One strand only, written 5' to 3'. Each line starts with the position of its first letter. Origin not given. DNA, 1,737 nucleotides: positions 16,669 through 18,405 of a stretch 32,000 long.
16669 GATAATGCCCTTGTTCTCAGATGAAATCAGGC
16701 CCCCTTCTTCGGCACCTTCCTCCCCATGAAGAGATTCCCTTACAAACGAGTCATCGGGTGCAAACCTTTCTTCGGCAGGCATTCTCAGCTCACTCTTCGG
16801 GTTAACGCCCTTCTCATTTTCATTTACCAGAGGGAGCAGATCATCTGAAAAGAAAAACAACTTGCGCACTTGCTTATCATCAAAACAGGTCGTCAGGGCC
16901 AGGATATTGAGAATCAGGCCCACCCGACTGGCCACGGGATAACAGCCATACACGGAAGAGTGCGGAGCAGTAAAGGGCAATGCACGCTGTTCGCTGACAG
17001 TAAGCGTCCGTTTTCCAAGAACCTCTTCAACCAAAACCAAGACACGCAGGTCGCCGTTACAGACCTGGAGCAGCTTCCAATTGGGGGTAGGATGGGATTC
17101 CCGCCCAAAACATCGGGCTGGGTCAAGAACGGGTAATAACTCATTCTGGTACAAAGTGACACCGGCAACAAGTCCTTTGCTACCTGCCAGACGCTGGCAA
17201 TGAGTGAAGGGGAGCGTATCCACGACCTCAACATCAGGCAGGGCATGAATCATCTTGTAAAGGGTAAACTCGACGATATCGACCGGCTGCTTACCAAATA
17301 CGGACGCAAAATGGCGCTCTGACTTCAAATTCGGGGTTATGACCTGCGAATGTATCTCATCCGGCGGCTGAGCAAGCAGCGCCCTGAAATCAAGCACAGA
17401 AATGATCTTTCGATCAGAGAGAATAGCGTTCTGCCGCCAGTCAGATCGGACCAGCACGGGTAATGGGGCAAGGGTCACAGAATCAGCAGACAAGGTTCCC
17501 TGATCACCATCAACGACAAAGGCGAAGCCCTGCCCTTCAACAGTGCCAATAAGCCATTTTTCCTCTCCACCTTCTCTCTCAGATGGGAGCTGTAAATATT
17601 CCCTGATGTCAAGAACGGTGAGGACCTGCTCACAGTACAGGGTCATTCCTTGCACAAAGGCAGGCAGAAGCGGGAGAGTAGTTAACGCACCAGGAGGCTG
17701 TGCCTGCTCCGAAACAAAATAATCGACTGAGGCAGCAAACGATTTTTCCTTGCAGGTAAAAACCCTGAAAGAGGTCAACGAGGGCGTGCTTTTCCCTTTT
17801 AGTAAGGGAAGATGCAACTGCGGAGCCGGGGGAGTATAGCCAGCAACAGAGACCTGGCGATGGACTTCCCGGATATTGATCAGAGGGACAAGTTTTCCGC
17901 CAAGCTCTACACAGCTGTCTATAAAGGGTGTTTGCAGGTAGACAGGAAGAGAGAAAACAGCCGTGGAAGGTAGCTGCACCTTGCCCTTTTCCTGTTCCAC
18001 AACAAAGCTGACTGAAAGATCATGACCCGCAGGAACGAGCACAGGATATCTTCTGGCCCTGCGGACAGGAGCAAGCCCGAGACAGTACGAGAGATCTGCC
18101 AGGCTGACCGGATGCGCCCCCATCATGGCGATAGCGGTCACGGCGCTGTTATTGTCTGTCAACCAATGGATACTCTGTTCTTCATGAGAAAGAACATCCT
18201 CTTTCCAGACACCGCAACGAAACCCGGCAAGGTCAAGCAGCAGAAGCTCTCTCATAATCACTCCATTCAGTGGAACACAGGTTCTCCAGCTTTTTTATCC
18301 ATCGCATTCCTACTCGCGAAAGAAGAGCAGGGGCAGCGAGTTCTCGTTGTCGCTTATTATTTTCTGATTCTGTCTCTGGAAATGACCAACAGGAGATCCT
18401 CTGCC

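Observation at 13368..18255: Triple-CheW-like protein paired with an inverted FimV/HubP-like LysM membrane protein: candidate chemosensory-array/pole-anchoring module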

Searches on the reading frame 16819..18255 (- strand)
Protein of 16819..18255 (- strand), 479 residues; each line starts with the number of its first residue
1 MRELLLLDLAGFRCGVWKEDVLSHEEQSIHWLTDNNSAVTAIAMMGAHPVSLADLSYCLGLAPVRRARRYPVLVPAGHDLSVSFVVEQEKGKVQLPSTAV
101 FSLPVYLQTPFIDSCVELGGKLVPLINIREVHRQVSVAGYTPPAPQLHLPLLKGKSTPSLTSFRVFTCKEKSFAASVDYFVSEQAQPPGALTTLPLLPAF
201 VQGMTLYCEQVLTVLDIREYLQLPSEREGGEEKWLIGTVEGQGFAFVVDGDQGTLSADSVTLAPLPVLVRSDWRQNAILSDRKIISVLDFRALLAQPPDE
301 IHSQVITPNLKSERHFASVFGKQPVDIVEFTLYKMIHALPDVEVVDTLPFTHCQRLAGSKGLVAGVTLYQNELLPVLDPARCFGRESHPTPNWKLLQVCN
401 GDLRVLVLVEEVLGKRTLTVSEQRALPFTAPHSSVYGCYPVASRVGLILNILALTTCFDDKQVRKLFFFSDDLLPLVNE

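Call 19: find_related_loci(query=A2, collection=genome_contigs, flank=10000)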
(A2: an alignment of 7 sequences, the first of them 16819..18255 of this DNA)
Query A2 (479 aa) in genome_contigs; peptide patterns used: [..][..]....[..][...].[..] (x = any residue, [..] = any of these).
25 stretches matched a pattern; 14 encode a relative of the query (tblastn E <= 1e-3); 14 distinct loci.
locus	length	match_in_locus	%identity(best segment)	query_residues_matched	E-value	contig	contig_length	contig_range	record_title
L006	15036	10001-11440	72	1-479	0e+0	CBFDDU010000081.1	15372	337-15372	MAG TPA_asm: uncultured Candidatus Electrothrix sp. isolate SRR26215675_binner123_Refined_103 genome assembly, contig: E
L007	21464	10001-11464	70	1-479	0e+0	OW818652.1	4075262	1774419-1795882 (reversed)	Candidatus Electrothrix laxa isolate HOU-scMAG genome assembly, chromosome: 1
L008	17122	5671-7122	70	1-479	0e+0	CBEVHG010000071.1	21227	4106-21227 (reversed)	MAG TPA_asm: Candidatus Electrothrix marina isolate SRR24458087_concoct_48 genome assembly, contig: ERZ26778537.71, whol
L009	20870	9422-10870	69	1-478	0e+0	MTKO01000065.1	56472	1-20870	Candidatus Electrothrix aarhusensis isolate MCF Contig15, whole genome shotgun sequence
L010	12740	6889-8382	67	1-479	0e+0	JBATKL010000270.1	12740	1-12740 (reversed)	MAG: Candidatus Electrothrix sp. isolate MFD10219_ilm_asm_bin13 k127_281151, whole genome shotgun sequence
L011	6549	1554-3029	66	1-479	0e+0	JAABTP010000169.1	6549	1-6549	MAG: Desulfobulbaceae bacterium isolate S24.Bin023 NODE_173_length_6549_cov_11.660383, whole genome shotgun sequence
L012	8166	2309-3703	36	1-467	5e-91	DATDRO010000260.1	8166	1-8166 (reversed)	MAG TPA_asm: Nitrospirota bacterium isolate SMAG_U7979 k141_985760, whole genome shotgun sequence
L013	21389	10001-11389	34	1-467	8e-82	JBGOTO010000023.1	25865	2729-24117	MAG: Nitrospirota bacterium isolate OBJ_0618_7090110_160 k141_4455722_length_25865_cov_16.3782, whole genome shotgun seq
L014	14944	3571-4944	35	1-464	1e-80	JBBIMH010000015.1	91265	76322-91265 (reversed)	MAG: Nitrospirota bacterium isolate CYF170214_bin_228 NODE_315_length_91265_cov_11.954325, whole genome shotgun sequence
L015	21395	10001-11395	33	1-467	2e-74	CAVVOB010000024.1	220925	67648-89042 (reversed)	MAG: Nitrospirota bacterium isolate MFD05942.bin.2.44 genome assembly, contig: contig_61623, whole genome shotgun sequen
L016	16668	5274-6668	31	1-468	4e-72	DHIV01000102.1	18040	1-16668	MAG TPA_asm: Gallionella sp. UBA4737 UBA4737_contig_11043, whole genome shotgun sequence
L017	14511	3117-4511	30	1-467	9e-69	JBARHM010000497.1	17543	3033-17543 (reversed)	MAG: Gallionella sp. isolate MFD06063_ilm_asm_bin7 k127_186596, whole genome shotgun sequence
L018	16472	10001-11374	32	1-467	3e-64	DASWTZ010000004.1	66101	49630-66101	MAG TPA_asm: Gallionella sp. isolate SMAG_U3589 k141_99739, whole genome shotgun sequence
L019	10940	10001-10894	29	1-300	1e-34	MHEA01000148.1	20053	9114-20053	MAG: Nitrospirae bacterium GWC2_57_9 gwc2_scaffold_3078, whole genome shotgun sequence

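Call 22: search_protein_representatives(alignment_id=A2)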
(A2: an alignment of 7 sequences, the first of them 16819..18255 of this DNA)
Query: 7 sequences, 471 profile positions. Proteins with E-value up to 0.001 (for the whole library): 15242; up to 1e-10: 1771; up to 1e-30: 273. The best 150 are listed.
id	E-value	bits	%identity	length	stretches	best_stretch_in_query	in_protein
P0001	6.7e-231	783.4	-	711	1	1-471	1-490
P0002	4.4e-229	777.4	-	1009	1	1-470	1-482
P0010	1.2e-219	746.3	-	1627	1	1-470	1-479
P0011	1.1e-213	726.6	-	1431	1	1-469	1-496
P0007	6.2e-212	720.8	-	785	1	1-471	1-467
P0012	1.5e-188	643.7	-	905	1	1-470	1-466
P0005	1.3e-181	620.9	-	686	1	1-466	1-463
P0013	9.7e-181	618.0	-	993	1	1-471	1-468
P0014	1.3e-175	601.1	-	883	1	1-470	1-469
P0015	6.0e-174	595.6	-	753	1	1-471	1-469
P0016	8.6e-174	595.1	-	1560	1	1-466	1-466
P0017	4.6e-173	592.7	-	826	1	1-471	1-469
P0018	8.8e-172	588.5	-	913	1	1-470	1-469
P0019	6.0e-170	582.4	-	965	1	1-471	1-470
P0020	1.9e-168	577.5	-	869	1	1-470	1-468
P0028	1.1e-162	558.4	-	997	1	2-467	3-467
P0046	6.8e-150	516.3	-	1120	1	1-467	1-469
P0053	1.3e-147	508.8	-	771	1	1-460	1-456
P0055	1.9e-146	504.9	-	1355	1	1-470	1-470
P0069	2.0e-137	475.2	-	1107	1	1-470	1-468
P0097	1.2e-118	413.3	-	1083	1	1-466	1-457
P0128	1.8e-104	366.5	-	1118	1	1-468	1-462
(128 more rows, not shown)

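Call 23: find_homologous_proteins(query=A2, max_evalue=0.001)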
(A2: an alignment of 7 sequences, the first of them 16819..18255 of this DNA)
Query A2 (7 sequences) (479 aa, profile of the alignment): 11 proteins with E <= 0.001 among 8000 candidates.
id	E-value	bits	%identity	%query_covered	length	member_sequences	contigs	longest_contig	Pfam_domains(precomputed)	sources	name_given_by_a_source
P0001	2.1e-230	783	70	100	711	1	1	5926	PF01584.25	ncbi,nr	ncbi:MAG: hypothetical protein D3925_04560 [Candidatus Electrothrix sp. AR5]|nr:hypothetical protein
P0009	7.5e-185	633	27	97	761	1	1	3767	PF01584.25,PF01476.27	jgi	-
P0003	5.0e-183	627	66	97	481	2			PF01584.25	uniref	uniref:chemotaxis protein CheW n=1 Tax=Candidatus Electrothrix sp. TaxID=2170559 RepID=UPI0040572D20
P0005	4.0e-181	621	54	99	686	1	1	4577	PF01584.25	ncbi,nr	ncbi:MAG: hypothetical protein D3924_06985, partial [Candidatus Electrothrix sp. AR4]|nr:hypothetica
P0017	1.4e-172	593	30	97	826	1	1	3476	PF01584.25,PF01476.27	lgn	-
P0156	1.5e-172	593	34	97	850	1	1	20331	PF01584.25,PF01476.27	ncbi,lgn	-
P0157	2.4e-169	582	33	97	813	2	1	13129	PF01584.25,PF01476.27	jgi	jgi:purine-binding chemotaxis protein CheW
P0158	8.4e-152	524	64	80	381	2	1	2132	PF01584.25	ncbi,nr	ncbi:MAG: hypothetical protein D3910_13085, partial [Candidatus Electrothrix sp. ATG2]|nr:hypothetic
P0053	4.0e-147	509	28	96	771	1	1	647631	PF01584.25,PF01476.27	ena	-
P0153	8.7e-91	323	67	49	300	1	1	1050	PF01584.25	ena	-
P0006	5.1e-85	304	65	44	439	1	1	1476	PF01584.25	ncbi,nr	ncbi:MAG: chemotaxis protein CheW, partial [Candidatus Electrothrix sp. ATG2]|nr:chemotaxis protein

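Call 30: search_solved_structures(query=A2, max_evalue=0.01)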
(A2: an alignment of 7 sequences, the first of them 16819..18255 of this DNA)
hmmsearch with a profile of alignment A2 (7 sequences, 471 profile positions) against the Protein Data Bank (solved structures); distinct sequences matched with E-value up to 0.01: 6.
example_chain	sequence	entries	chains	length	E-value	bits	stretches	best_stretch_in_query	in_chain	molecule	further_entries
2qdl_A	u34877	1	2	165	2.4e-16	62.7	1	159-300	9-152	Chemotaxis signal transduction protein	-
4jpb_W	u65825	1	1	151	8.5e-10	41.1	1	158-293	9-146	Chemotaxis protein CheW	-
1k0s_A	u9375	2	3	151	9.5e-10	41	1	159-294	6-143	CHEMOTAXIS PROTEIN CHEW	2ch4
3ja6_A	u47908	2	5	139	4.8e-09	38.6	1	171-293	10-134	Chemotaxis protein CheW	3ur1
2ho9_A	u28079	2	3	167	1.3e-08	37.2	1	157-298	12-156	Chemotaxis protein cheW | CheW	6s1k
8c5v_E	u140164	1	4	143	4.5e-08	35.4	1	163-294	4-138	Chemotaxis protein CheW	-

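Call 33: search_protein_families(library=pfam, proteins=[L016:2695-5112:+, L017:7178-10336:+, L013:13557-15848:+, L006:1291-2793:+, L012:4977-6344:-, L013:12679-13464:+, L017:5827-6930:+, L017:361-1353:+, L013:8338-9948:+, L016:8100-8954:+], max_evalue=0.0001)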
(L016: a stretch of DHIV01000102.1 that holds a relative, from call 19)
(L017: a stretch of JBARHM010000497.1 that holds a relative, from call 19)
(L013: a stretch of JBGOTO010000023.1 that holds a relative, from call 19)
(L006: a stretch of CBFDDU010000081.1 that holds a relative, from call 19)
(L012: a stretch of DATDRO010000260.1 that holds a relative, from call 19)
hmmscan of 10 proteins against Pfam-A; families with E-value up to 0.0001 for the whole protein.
L016:2695-5112:+ (805 aa): 7 families
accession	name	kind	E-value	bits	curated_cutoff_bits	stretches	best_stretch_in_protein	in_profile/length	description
PF00563.25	EAL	-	9.3e-72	241.6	31.3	1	553-789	3-236/236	EAL domain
PF00990.26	GGDEF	-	1.3e-52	178.3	23.8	1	375-532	1-161/161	Diguanylate cyclase, GGDEF domain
PF13426.13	PAS_9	-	2.5e-41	140.5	27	3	261-363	2-103/103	PAS domain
PF00989.32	PAS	-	5.1e-30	104.2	22.6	3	255-361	6-113/113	PAS fold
PF08447.18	PAS_3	-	1e-23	83.8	25.6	2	272-355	1-86/89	PAS fold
PF08448.16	PAS_4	-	9.4e-21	74.6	23.1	1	257-365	2-109/110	PAS fold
PF13188.13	PAS_8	-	6.6e-20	70.7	21.8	2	254-295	5-43/65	PAS domain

L017:7178-10336:+ (1052 aa): 8 families
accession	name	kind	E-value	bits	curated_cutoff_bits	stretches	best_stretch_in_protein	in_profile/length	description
PF00563.25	EAL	-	1.9e-69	234.1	31.3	1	799-1035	2-235/236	EAL domain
PF13426.13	PAS_9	-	3e-59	198.1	27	4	146-244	2-103/103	PAS domain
PF00990.26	GGDEF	-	3.7e-54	183.3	23.8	1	622-779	1-161/161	Diguanylate cyclase, GGDEF domain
PF00989.32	PAS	-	1.2e-48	164.3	22.6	4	499-608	3-113/113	PAS fold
PF13188.13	PAS_8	-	3.4e-40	135.1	21.8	4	135-181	1-48/65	PAS domain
PF08448.16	PAS_4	-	1.1e-36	125.8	23.1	2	146-246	6-109/110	PAS fold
PF08447.18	PAS_3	-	7.2e-30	103.5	25.6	2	519-603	1-87/89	PAS fold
PF12860.13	PAS_7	-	4.4e-08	33.7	27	0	146-249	6-114/115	PAS fold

L013:13557-15848:+ (763 aa): 2 families
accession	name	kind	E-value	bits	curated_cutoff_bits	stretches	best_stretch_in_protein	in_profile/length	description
PF00563.25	EAL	-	1.4e-69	234.5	31.3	1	509-744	2-236/236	EAL domain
PF00990.26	GGDEF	-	2.3e-52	177.4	23.8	1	332-488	1-160/161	Diguanylate cyclase, GGDEF domain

L006:1291-2793:+ (500 aa): 2 families
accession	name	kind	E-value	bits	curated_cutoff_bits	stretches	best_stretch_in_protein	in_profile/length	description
PF00990.26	GGDEF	-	7.1e-49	166.1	23.8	1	325-482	1-161/161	Diguanylate cyclase, GGDEF domain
PF13185.12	GAF_2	-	1.9e-06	28.6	28.6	1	173-293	2-124/136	GAF domain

L012:4977-6344:- (455 aa): 2 families
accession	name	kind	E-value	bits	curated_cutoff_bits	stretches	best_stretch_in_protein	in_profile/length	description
PF16548.10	FlgT_N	-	1.1e-07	32.7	28.8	1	92-178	2-86/87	Flagellar assembly protein T, N-terminal domain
PF17680.6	FlgO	-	6.7e-05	23.2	22.6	0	231-327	41-124/130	FlgO protein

L013:12679-13464:+ (261 aa): 1 family
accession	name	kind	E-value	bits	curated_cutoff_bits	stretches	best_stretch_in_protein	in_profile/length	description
PF01852.25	START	-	1.2e-07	31.8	22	1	73-224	35-186/207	START domain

L017:5827-6930:+ (367 aa): 1 family
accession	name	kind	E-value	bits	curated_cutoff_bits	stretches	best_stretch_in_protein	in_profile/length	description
PF00149.33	Metallophos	-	1e-11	46.1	21.5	1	149-308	3-190/191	Calcineurin-like phosphoesterase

L017:361-1353:+ (330 aa): 2 families
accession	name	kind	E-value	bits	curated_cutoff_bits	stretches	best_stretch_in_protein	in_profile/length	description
PF00990.26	GGDEF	-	4.9e-53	179.6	23.8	1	161-319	2-160/161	Diguanylate cyclase, GGDEF domain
PF00072.30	Response_reg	-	7e-23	81.4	30.2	1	10-122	1-110/111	Response regulator receiver domain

L013:8338-9948:+ (536 aa): 3 families
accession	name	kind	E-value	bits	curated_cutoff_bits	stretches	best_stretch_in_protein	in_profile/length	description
PF01266.30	DAO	-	7.9e-48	164.2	27.9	1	14-344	1-322/353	FAD dependent oxidoreductase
PF16901.10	DAO_C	-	1.8e-26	92.9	31.4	1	389-516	1-126/126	C-terminal domain of alpha-glycerophosphate oxidase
PF13450.12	NAD_binding_8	-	4.7e-06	27.2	21.9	1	17-56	1-40/68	NAD(P)-binding Rossmann-like domain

L016:8100-8954:+ (284 aa): 1 family
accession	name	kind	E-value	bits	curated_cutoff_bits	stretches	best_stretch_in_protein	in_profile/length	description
PF00892.27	EamA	-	4.3e-21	76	28.2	2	146-274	4-134/135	EamA-like transporter family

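Call 39: predict_structure(alignment_id=A3)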
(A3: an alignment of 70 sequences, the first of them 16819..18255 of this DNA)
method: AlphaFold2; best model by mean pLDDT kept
length: 479 residues; sequences in the alignment: 70
mean_pLDDT: 92.1   pTM: 0.90
mean pLDDT of the five models: 92.1, 91.6, 91.0, 91.0, 90.3
residues with pLDDT >= 90: 384; 70-90: 71; 50-70: 17; < 50: 7
segments of 3 or more residues with pLDDT < 50: 473-479
pLDDT, mean of each block of 10 residues (from residue 1): 97 97 92 75 92 95 93 90 93 96 98 97 97 91 95 89 96 97 96 97 97 97 83 97 97 98 95 95 96 93 70 88 98 96 98 91 95 97 93 98 97 98 91 92 94 90 66 43
secondary structure, 60 per line:
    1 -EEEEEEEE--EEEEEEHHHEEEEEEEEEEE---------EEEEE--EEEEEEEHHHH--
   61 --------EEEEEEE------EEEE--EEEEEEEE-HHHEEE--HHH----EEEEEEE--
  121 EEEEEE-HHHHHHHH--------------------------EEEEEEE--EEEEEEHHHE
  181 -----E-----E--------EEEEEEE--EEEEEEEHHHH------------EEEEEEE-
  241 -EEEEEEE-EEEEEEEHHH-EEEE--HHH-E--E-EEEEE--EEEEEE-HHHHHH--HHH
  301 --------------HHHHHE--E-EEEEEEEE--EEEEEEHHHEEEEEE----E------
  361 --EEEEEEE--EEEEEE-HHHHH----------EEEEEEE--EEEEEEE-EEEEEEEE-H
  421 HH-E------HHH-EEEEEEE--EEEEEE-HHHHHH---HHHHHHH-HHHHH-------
elements in order: E2-9 E12-17 E21-31 E41-45 E48-54 H55-58 E69-75 E82-85 E88-95 E100-102 E112-118 E121-126 H128-135 E162-168 E171-176 E201-207 E210-216 H217-220 E233-239 E242-248 E250-256 E261-264 E276-280 E283-288 H290-295 H315-319 E325-332 E335-340 E344-349 E363-369 E372-377 H379-383 E394-400 E403-409 E411-418 E435-441 E444-449 H451-456 H460-466 H468-472

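Call 42: fold_search(model_id=the predicted structure, library=pdb)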
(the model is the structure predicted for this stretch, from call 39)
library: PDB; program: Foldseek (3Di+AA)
matches with E <= 10: 442; with E <= 0.001: 18
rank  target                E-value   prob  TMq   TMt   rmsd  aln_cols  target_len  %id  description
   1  9a72_B                2.6e-10  1.00  0.26  0.75   4.1       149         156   17  Integrative model of YFMS-CHEW by crosslinking MS and deep learning (released 2024-09-18)
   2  6s1k_C                1.4e-09  1.00  0.25  0.77   2.6       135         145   19  E. coli Core Signaling Unit, carrying QQQQ receptor mutation (released 2020-01-22)
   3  2qdl_B                3.5e-09  1.00  0.25  0.76   2.5       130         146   15  Crystal structure of scaffolding protein TtCheW from Thermoanaerobacter tengcongensis (released 2007-09-04)
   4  8c5v_E                4.9e-09  1.00  0.25  0.79   2.4       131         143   20  Chemotaxis core signalling unit from E protein lysed E. coli cells (released 2023-09-13)
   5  2ch4_Y                6.5e-09  1.00  0.25  0.78   4.6       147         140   17  Complex between Bacterial Chemotaxis histidine kinase CheA domains P4 and P5 and receptor-adaptor protein CheW (released 2006-04-18)
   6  6s1k_A                9.1e-09  1.00  0.25  0.30   3.6       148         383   16  E. coli Core Signaling Unit, carrying QQQQ receptor mutation (released 2020-01-22)
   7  2qdl_A                9.1e-09  1.00  0.25  0.71   7.0       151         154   15  Crystal structure of scaffolding protein TtCheW from Thermoanaerobacter tengcongensis (released 2007-09-04)
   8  2ch4_A                1.5e-08  1.00  0.24  0.35   2.4       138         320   14  Complex between Bacterial Chemotaxis histidine kinase CheA domains P4 and P5 and receptor-adaptor protein CheW (released 2006-04-18)
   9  2ch4_W                1.7e-08  1.00  0.25  0.79   4.5       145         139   17  Complex between Bacterial Chemotaxis histidine kinase CheA domains P4 and P5 and receptor-adaptor protein CheW (released 2006-04-18)
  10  2ho9_MODEL_1_A        3.7e-08  1.00  0.25  0.67   6.4       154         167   18  Solution Structure of chemotaxi protein CheW from Escherichia coli (released 2007-07-10)
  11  8c5v_A                5.1e-08  1.00  0.25  0.30   3.1       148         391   18  Chemotaxis core signalling unit from E protein lysed E. coli cells (released 2023-09-13)
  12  3ur1_A                9.5e-08  1.00  0.24  0.42   2.7       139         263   14  The structure of a ternary complex between CheA domains P4 and P5 with CheW and with a truncated fragment of TM14, a c (released 2012-03-07)
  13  3ja6_C                1.2e-07  1.00  0.25  0.31  10.2       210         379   11  Cryo-electron Tomography and All-atom Molecular Dynamics Simulations Reveal a Novel Kinase Conformational Switch in Ba (released 2015-12-09)
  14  4jpb_A                2.3e-07  1.00  0.24  0.81   2.4       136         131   15  The structure of a ternary complex between CheA domains P4 and P5 with CheW and with an unzipped fragment of TM14, a c (released 2013-08-28)
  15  2ch4_B                3.0e-07  1.00  0.23  0.36   2.9       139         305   14  Complex between Bacterial Chemotaxis histidine kinase CheA domains P4 and P5 and receptor-adaptor protein CheW (released 2006-04-18)
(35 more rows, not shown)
